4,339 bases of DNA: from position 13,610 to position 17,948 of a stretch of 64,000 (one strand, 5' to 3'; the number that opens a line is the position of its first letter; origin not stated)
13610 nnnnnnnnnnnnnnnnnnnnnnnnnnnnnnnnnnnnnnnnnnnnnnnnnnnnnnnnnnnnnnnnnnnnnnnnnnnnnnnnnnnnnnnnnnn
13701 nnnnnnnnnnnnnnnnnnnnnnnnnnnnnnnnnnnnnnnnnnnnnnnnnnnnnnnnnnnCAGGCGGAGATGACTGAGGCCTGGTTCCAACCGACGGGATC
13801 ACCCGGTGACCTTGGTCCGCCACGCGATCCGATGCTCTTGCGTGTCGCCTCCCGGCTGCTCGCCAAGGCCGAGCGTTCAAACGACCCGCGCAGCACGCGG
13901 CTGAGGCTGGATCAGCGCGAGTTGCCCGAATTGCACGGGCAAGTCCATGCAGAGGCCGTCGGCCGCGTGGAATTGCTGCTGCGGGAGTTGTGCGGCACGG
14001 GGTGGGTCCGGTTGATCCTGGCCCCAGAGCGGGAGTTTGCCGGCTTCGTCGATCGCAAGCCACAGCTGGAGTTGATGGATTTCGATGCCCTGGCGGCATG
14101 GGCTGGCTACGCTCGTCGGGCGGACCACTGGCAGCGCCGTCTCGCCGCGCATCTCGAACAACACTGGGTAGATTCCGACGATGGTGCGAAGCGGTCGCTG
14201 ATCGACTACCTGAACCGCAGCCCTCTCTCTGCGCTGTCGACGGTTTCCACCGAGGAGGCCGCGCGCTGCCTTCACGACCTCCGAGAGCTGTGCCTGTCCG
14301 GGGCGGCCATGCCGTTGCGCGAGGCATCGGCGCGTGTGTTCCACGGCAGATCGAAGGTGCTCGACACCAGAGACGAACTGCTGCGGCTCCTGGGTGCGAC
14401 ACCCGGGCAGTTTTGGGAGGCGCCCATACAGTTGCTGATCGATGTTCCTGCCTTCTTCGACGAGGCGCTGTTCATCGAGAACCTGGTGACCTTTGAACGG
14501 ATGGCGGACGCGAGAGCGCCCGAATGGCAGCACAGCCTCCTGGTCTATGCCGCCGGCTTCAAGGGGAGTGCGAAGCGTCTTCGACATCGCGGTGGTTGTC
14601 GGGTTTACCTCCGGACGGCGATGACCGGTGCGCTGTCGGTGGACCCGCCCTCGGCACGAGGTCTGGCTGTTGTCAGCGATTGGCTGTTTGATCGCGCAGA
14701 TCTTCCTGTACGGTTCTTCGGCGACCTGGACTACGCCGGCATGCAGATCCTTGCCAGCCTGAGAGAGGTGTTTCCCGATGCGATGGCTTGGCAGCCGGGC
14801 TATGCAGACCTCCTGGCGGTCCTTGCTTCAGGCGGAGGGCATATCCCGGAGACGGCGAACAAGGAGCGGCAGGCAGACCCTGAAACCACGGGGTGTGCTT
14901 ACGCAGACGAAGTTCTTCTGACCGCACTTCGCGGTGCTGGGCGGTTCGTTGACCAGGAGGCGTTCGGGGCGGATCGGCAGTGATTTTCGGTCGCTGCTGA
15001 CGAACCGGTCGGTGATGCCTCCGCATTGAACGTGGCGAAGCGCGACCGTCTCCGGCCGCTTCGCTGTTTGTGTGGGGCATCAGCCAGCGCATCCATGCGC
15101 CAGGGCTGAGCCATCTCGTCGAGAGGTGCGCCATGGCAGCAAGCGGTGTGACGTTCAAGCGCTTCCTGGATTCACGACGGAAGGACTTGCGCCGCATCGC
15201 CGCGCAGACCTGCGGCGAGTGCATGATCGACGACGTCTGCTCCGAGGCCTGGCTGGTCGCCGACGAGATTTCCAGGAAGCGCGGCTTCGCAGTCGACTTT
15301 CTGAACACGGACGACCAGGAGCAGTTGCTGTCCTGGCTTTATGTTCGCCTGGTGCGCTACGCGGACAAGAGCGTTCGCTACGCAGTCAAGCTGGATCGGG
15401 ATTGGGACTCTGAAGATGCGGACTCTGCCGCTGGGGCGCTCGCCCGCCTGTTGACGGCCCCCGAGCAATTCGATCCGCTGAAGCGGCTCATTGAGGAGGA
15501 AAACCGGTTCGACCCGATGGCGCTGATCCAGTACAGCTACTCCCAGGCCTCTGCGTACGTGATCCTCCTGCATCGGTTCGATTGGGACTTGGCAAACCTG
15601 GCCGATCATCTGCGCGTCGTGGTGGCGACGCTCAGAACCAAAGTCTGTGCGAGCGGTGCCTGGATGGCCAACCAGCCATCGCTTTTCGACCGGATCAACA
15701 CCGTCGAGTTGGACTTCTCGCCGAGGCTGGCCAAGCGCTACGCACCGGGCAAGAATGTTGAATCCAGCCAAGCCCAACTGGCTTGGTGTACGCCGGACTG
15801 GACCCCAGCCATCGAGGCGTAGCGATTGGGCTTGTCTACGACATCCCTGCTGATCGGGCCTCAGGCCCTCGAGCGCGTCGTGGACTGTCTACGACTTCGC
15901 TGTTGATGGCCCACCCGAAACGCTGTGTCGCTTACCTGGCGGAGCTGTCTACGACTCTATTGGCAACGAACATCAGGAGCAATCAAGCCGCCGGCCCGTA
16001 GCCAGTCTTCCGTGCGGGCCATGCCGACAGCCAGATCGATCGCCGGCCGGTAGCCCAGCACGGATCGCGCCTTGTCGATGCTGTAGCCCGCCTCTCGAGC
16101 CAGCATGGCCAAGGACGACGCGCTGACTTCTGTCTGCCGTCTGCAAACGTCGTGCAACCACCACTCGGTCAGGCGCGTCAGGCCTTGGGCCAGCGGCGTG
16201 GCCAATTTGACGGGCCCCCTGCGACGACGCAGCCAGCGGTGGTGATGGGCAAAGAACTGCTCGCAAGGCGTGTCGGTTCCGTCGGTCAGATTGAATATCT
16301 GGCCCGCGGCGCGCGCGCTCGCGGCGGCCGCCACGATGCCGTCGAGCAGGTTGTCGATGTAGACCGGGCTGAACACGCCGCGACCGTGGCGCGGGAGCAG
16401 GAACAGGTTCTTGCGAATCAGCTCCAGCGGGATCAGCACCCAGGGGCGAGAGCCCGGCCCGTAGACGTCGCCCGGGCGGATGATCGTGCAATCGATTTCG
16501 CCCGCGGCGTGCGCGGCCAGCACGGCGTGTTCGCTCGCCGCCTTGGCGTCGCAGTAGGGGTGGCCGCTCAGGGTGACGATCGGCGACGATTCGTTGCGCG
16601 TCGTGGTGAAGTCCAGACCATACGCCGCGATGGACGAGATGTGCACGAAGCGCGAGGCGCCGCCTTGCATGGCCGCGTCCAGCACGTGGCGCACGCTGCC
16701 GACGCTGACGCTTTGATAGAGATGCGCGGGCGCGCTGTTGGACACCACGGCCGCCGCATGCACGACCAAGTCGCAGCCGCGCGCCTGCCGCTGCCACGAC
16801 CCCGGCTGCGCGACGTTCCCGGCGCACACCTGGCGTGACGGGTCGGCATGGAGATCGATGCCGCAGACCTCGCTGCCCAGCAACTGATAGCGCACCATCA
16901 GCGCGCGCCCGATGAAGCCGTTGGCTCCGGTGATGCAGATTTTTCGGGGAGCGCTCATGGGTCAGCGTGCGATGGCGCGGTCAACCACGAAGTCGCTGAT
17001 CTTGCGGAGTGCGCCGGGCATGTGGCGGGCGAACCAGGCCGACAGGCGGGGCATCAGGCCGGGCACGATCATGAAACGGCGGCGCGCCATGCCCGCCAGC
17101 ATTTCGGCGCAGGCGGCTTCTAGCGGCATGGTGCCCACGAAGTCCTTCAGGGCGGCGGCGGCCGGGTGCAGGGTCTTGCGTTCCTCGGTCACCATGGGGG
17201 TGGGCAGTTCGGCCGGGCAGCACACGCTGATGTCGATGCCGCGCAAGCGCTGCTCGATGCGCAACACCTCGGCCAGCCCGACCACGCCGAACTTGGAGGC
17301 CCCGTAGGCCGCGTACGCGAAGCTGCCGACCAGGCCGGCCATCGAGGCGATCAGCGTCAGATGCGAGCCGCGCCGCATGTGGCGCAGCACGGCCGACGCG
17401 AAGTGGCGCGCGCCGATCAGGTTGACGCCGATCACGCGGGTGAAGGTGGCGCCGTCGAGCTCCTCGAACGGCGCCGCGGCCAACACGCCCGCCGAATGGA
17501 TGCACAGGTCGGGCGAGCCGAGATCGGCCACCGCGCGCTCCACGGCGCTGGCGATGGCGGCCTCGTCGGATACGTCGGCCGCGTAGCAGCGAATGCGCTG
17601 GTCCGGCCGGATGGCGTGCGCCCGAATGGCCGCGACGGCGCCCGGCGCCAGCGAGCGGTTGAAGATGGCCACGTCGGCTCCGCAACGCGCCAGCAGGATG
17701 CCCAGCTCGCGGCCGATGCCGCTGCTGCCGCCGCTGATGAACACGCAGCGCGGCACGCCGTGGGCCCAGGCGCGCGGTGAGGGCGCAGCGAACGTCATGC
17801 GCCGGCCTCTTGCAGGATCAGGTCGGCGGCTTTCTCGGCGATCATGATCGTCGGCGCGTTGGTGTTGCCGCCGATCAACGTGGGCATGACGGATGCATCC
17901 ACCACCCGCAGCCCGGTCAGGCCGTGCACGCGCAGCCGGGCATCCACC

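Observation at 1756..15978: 14.2-kb Tn7-like element at the glmS attachment site with intact ends but no transposition genes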

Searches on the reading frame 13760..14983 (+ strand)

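Call 5: search_protein_families(library=pfam, proteins=[window:13769-14983:+], max_evalue=0.01)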
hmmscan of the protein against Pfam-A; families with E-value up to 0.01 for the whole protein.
window:13769-14983:+ (404 aa): 1 family
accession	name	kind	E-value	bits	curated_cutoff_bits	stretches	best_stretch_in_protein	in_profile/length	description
PF09983.15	JetD_C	-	3.4e-06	27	22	1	313-338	85-110/179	Wadjet protein JetD, C-terminal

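Call 34: search_protein_families(library=padloc, proteins=[window:13760-14980:+], max_evalue=0.001)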
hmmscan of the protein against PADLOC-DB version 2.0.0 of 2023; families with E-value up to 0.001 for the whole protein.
window:13760-14980:+ (407 aa): 8 families
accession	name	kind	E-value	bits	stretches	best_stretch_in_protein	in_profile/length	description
PDLC00527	JetD1|JetD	-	2.5e-124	413.3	1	22-403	10-382/387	DUF2220; DUF3322; DUF2399 domain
PDLC00531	JetD1|JetD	-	3.3e-61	204.8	1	178-402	13-232/234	DUF2220; DUF3322; DUF2399 domain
PDLC00533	JetD1|JetD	-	4.1e-10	37.2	1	234-345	268-350/409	DUF2220; DUF3322; DUF2399 domain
PDLC00529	JetD1|JetD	-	1.2e-06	25.9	0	29-206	8-182/394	DUF2220; DUF3322; DUF2399 domain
PDLC00522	JetD1|JetD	-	4.4e-05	20.7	1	314-341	286-313/382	DUF2220; DUF3322; DUF2399 domain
PDLC00530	JetD1|JetD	-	0.00018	18.9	0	314-341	289-316/391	DUF2220; DUF3322; DUF2399 domain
PDLC00592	JetD3|JetD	-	0.00019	18.8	1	313-355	240-284/346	DUF2239; DUF2220 domain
PDLC00591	JetD3|JetD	-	0.00065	17.1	0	314-341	251-278/350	DUF2239; DUF2220 domain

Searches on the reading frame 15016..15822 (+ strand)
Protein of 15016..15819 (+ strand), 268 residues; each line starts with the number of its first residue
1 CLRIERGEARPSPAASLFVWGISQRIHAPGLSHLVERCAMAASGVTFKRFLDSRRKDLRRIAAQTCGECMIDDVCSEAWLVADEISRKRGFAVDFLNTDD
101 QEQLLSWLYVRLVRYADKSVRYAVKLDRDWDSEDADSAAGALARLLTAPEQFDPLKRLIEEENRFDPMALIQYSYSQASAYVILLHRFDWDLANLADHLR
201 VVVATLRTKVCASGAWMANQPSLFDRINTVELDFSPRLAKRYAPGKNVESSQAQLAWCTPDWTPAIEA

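Call 5: search_protein_families(library=pfam, proteins=[window:15070-15822:+], max_evalue=0.01)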
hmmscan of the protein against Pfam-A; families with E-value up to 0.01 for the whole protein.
window:15070-15822:+ (250 aa): 0 families

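Call 34: search_protein_families(library=padloc, proteins=[window:15016-15819:+], max_evalue=0.001)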
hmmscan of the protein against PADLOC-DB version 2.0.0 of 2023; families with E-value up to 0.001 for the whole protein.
window:15016-15819:+ (268 aa): 0 families

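Call 74: find_encoding_contigs(protein=window:15133-15822:+, flank=10000, max_places=10)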
Protein window:15133-15822:+ (229 aa): 1 contig read that carries it; 1 place shown.
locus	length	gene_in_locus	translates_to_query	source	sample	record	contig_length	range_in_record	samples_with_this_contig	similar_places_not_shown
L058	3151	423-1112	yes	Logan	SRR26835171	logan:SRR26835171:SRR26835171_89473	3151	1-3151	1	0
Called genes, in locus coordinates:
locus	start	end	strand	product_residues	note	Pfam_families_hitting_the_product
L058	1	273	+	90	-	?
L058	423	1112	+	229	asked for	-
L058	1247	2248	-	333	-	PF01073:3Beta_HSD, PF01370:Epimerase, PF04321:RmlD_sub_bind (weak), PF13460:NAD_binding_10, PF07993:NAD_binding_4, PF16363:GDP_Man_Dehyd (weak)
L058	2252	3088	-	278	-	PF00106:adh_short, PF08659:KR, PF13561:adh_short_C2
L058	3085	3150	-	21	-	?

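Call 76: search_protein_families(library=ncbifam, proteins=[window:15133-15822:+], max_evalue=0.01)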
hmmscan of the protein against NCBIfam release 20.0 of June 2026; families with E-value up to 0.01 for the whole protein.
window:15133-15822:+ (229 aa): 0 families

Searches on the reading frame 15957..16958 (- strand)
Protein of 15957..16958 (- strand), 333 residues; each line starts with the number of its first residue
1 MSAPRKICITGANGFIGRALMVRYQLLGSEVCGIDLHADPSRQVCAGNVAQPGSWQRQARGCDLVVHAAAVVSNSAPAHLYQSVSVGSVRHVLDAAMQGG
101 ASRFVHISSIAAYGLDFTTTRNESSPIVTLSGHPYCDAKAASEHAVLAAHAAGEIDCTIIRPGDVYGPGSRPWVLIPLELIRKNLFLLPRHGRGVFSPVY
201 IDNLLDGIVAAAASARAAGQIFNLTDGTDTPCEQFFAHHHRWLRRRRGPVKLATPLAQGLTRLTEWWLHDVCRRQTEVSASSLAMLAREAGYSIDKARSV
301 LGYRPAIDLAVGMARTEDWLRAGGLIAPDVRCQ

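Call 5: search_protein_families(library=pfam, proteins=[window:15957-16958:-], max_evalue=0.01)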
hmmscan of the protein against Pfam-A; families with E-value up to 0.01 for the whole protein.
window:15957-16958:- (333 aa): 6 families
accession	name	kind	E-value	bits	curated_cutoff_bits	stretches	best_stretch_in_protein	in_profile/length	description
PF01370.27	Epimerase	-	2.8e-26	92.8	20.9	1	7-224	1-239/240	NAD dependent epimerase/dehydratase family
PF01073.25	3Beta_HSD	-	6.3e-18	65.2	22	1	9-236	2-258/280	3-beta hydroxysteroid dehydrogenase/isomerase family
PF07993.18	NAD_binding_4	-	1.1e-14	54.7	20.1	1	52-167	79-209/258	Male sterility protein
PF13460.12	NAD_binding_10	-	5.3e-10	39.9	27.2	1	36-165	35-146/184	NAD(P)H-binding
PF16363.11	GDP_Man_Dehyd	-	1.2e-08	35.3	27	1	63-169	77-187/332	GDP-mannose 4,6 dehydratase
PF04321.23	RmlD_sub_bind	-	1.3e-05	24.9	27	1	6-176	2-162/287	RmlD substrate binding domain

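Call 8: find_encoding_contigs(protein=window:15957-16958:-, flank=10000, max_places=10)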
Protein window:15957-16958:- (333 aa): 2 contigs read that carry it; 2 places shown.
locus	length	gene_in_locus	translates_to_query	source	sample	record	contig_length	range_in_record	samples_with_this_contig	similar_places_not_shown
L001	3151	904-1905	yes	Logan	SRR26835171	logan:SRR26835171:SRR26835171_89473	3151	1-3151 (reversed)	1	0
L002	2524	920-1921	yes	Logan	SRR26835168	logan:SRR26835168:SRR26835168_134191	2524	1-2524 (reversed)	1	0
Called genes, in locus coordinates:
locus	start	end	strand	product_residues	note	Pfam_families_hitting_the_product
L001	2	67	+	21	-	?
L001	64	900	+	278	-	PF00106:adh_short, PF08659:KR, PF13561:adh_short_C2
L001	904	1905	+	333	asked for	PF01073:3Beta_HSD, PF01370:Epimerase, PF04321:RmlD_sub_bind (weak), PF13460:NAD_binding_10, PF07993:NAD_binding_4, PF16363:GDP_Man_Dehyd (weak)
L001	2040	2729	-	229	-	-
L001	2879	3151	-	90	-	?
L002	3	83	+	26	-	?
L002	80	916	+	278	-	PF00106:adh_short, PF08659:KR, PF13561:adh_short_C2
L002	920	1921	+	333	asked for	PF01073:3Beta_HSD, PF01370:Epimerase, PF04321:RmlD_sub_bind (weak), PF13460:NAD_binding_10, PF07993:NAD_binding_4, PF16363:GDP_Man_Dehyd (weak)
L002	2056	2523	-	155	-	?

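Call 57: find_homologous_proteins(query=window:15957-16958:-, max_evalue=1e-60)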
Query window:15957-16958:- (333 aa): 2363 proteins with E <= 1e-60 among 8000 candidates; the best 120 are listed.
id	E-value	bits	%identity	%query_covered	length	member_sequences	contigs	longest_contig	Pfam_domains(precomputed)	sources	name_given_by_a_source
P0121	6.2e-223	757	100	100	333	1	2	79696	PF04321.24,PF16363.12,PF01073.26,PF07993.19,PF13460.13,PF01370.28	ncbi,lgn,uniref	ncbi:NAD-dependent epimerase/dehydratase family protein [Aquabacterium sp.]|uniref:NAD-dependent epi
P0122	7.7e-143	494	65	98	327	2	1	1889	PF04321.24,PF16363.12,PF01073.26,PF07993.19,PF13460.13,PF01370.28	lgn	-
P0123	1.2e-142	493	68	98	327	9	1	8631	PF04321.24,PF16363.12,PF01073.26,PF07993.19,PF13460.13,PF01370.28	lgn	-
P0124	3.0e-141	489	67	97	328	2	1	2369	PF04321.24,PF16363.12,PF01073.26,PF07993.19,PF13460.13,PF01370.28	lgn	-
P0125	2.9e-140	485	67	98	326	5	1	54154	PF04321.24,PF16363.12,PF01073.26,PF07993.19,PF13460.13,PF01370.28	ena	-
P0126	6.9e-139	481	67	98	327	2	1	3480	PF04321.24,PF16363.12,PF01073.26,PF07993.19,PF13460.13,PF01370.28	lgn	-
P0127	3.3e-137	475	64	98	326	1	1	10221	PF04321.24,PF16363.12,PF01073.26,PF07993.19,PF13460.13,PF01370.28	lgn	-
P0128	1.6e-135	470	65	98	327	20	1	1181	PF16363.12,PF01073.26,PF07993.19,PF13460.13,PF01370.28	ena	-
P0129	3.7e-135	468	64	96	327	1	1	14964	PF16363.12,PF01073.26,PF07993.19,PF13460.13,PF01370.28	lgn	-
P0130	4.1e-135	468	66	97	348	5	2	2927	PF16363.12,PF01073.26,PF07993.19,PF13460.13,PF01370.28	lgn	-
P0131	4.3e-135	468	65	98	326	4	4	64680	PF04321.24,PF16363.12,PF01073.26,PF07993.19,PF13460.13,PF01370.28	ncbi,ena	-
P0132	9.9e-135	467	64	98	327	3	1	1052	PF04321.24,PF16363.12,PF01073.26,PF07993.19,PF13460.13,PF01370.28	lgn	-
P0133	1.9e-134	466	63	98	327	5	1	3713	PF04321.24,PF16363.12,PF01073.26,PF07993.19,PF13460.13,PF01370.28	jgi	jgi:nucleoside-diphosphate-sugar epimerase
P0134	5.5e-134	465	65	98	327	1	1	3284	PF04321.24,PF16363.12,PF01073.26,PF07993.19,PF13460.13,PF01370.28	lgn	-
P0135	1.2e-133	464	66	97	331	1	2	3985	PF16363.12,PF01073.26,PF07993.19,PF13460.13,PF01370.28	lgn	-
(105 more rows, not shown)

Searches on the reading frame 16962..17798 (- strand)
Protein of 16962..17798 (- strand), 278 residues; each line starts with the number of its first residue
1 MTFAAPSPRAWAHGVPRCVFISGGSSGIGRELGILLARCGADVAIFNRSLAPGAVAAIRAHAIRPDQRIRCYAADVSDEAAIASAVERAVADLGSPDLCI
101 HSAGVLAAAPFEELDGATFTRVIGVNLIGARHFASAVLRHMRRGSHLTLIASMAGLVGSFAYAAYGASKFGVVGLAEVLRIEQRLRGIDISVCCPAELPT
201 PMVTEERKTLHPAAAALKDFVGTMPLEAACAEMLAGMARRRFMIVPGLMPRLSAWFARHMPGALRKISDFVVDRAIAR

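Call 5: search_protein_families(library=pfam, proteins=[window:16962-17798:-], max_evalue=0.01)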
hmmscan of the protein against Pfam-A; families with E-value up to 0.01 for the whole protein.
window:16962-17798:- (278 aa): 3 families
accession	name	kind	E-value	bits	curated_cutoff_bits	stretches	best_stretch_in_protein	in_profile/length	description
PF00106.31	adh_short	-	5.2e-38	130.9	26.6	1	18-209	2-193/195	short chain dehydrogenase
PF13561.12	adh_short_C2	-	1.3e-27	97.3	27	1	26-207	6-185/236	Enoyl-(Acyl carrier protein) reductase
PF08659.16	KR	-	6.2e-18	65.8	22.6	1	19-178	3-162/180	KR domain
